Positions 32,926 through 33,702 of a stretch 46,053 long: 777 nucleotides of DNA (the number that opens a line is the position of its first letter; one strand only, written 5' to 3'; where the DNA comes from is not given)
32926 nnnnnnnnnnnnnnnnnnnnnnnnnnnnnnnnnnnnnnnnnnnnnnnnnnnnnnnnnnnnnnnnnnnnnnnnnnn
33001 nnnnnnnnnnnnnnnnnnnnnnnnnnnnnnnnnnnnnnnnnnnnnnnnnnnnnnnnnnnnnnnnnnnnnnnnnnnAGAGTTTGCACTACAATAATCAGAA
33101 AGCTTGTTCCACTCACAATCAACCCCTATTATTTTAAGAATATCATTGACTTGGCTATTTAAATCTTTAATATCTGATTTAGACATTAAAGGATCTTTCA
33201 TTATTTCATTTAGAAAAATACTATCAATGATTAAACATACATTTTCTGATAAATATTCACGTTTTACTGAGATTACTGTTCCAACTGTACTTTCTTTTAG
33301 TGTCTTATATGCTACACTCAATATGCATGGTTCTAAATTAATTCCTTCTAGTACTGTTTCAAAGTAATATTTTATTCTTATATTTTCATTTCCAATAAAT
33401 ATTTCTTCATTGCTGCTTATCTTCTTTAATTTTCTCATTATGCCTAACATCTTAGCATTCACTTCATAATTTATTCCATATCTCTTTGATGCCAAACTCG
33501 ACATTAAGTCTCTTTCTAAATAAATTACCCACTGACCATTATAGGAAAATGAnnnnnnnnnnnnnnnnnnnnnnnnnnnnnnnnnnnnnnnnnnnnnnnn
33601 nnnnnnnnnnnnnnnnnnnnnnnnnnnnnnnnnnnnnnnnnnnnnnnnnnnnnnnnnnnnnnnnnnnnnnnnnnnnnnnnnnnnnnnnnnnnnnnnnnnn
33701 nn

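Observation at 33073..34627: Tandem paralogous GIY-YIG proteins with divergent C-terminal domains inside the plasmid-maintenance block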

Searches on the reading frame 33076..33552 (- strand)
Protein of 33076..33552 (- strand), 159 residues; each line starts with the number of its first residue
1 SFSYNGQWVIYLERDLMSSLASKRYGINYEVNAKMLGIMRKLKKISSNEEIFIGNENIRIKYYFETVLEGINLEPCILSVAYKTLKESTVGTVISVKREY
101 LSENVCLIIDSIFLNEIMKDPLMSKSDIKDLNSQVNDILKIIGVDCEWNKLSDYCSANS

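Call 52: search_protein_families(library=pfam, proteins=[window:33076-33552:-], max_evalue=1)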
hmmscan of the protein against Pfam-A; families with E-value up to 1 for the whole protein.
window:33076-33552:- (159 aa): 0 families

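Call 57: predict_structure(alignment_id=A2)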
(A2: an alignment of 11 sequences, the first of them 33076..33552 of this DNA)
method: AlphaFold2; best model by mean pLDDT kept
length: 159 residues; sequences in the alignment: 11
mean_pLDDT: 45.6   pTM: 0.30
mean pLDDT of the five models: 45.6, 39.3, 36.5, 36.0, 35.5
residues with pLDDT >= 90: 0; 70-90: 32; 50-70: 12; < 50: 115
segments of 3 or more residues with pLDDT < 50: 1-17, 19-43, 45-114
pLDDT, mean of each block of 10 residues (from residue 1): 35 46 37 44 45 38 29 29 29 28 34 50 68 76 76 68
secondary structure, 60 per line:
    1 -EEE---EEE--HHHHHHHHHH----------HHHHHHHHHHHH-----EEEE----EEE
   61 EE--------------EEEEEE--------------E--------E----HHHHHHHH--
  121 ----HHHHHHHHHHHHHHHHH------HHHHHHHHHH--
elements in order: E2-4 E8-10 H13-22 H33-44 E50-53 E58-62 E77-82 H111-118 H125-141 H148-157

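Call 60: search_protein_representatives(alignment_id=A2)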
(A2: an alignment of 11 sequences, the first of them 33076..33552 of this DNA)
Query: 11 sequences, 164 profile positions. Proteins with E-value up to 0.001 (for the whole library): 10; up to 1e-10: 8; up to 1e-30: 4. The best 10 are listed.
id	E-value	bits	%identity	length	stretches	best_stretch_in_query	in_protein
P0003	1.8e-65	236.2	-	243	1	1-164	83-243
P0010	7.8e-59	214.6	-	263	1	1-164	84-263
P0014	1.3e-36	142.3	-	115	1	48-164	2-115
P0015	3.9e-31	124.5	-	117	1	21-138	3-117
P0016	7.9e-30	120.3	-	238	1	3-158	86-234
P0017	7.9e-29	117.1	-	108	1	40-138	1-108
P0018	1.9e-17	80.1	-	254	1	2-158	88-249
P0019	8.6e-12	61.7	-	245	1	1-158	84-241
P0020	9.8e-10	55.0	-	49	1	120-164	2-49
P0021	1.1e-07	48.3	-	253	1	9-158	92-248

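Call 62: find_encoding_contigs(protein=P0018, flank=6000, max_places=3)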
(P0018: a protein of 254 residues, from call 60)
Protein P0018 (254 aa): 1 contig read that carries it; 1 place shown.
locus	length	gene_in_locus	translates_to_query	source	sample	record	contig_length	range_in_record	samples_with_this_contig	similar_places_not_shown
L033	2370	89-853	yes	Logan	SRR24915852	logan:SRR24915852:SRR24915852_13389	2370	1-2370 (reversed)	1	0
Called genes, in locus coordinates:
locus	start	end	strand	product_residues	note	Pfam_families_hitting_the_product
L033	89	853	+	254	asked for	PF01541:GIY-YIG (weak)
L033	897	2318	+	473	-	PF01051:Rep3_N, PF21205:Rep3_C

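Call 63: find_encoding_contigs(protein=P0019, flank=6000, max_places=3)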
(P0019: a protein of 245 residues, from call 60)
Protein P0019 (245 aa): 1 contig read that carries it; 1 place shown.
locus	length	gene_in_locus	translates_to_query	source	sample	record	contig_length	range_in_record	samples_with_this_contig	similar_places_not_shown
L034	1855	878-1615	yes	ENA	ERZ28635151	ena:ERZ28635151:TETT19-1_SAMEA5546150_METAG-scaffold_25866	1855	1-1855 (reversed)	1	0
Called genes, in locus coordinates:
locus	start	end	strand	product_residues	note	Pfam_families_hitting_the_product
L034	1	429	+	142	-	?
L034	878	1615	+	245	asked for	PF01541:GIY-YIG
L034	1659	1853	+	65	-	?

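Call 64: find_encoding_contigs(protein=P0021, flank=6000, max_places=3)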
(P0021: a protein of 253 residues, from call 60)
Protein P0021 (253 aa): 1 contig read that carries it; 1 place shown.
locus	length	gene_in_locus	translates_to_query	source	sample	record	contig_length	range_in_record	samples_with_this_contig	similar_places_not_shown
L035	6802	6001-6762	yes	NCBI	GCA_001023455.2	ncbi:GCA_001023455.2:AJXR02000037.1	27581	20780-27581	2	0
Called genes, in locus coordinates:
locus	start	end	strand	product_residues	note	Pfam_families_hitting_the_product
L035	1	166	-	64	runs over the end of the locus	-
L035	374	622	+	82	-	-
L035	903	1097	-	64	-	PF12844:HTH_19, PF13443:HTH_26, PF01381:HTH_3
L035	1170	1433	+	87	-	-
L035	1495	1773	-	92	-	-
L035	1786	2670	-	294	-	PF23343:REP_ORF2-G2P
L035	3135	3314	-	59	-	-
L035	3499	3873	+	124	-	PF12844:HTH_19, PF13560:HTH_31 (weak), PF01381:HTH_3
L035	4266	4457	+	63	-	PF01381:HTH_3, PF12844:HTH_19, PF13413:HTH_25, PF13560:HTH_31 (weak), PF13443:HTH_26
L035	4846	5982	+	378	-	PF01051:Rep3_N, PF21205:Rep3_C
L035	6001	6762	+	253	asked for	PF01541:GIY-YIG (weak)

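Call 65: find_encoding_contigs(protein=P0016, flank=6000, max_places=3)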
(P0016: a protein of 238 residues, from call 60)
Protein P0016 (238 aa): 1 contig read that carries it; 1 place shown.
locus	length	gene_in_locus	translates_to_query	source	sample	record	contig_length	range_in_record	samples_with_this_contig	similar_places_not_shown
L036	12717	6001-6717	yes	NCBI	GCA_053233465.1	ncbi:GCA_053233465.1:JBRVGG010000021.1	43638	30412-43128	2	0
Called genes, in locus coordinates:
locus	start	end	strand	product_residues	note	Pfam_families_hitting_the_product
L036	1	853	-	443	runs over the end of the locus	PF00772:DnaB, PF13481:AAA_25, PF03796:DnaB_C, PF06745:ATPase (weak)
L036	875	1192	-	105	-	-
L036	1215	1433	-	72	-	-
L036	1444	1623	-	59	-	-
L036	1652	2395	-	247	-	PF13730:HTH_36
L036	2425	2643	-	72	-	-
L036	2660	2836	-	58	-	-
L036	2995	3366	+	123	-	PF12844:HTH_19, PF01381:HTH_3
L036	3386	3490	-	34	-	-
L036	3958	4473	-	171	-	-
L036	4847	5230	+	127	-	PF03965:Penicillinase_R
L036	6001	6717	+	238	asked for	PF01541:GIY-YIG (weak)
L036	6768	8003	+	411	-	PF01051:Rep3_N, PF21205:Rep3_C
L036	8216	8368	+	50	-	-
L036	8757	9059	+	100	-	-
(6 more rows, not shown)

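Call 90: search_solved_structures(query=A2, max_evalue=10)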
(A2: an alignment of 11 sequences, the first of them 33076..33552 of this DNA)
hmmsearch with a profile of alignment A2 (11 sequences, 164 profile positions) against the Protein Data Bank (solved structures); distinct sequences matched with E-value up to 10: 0.
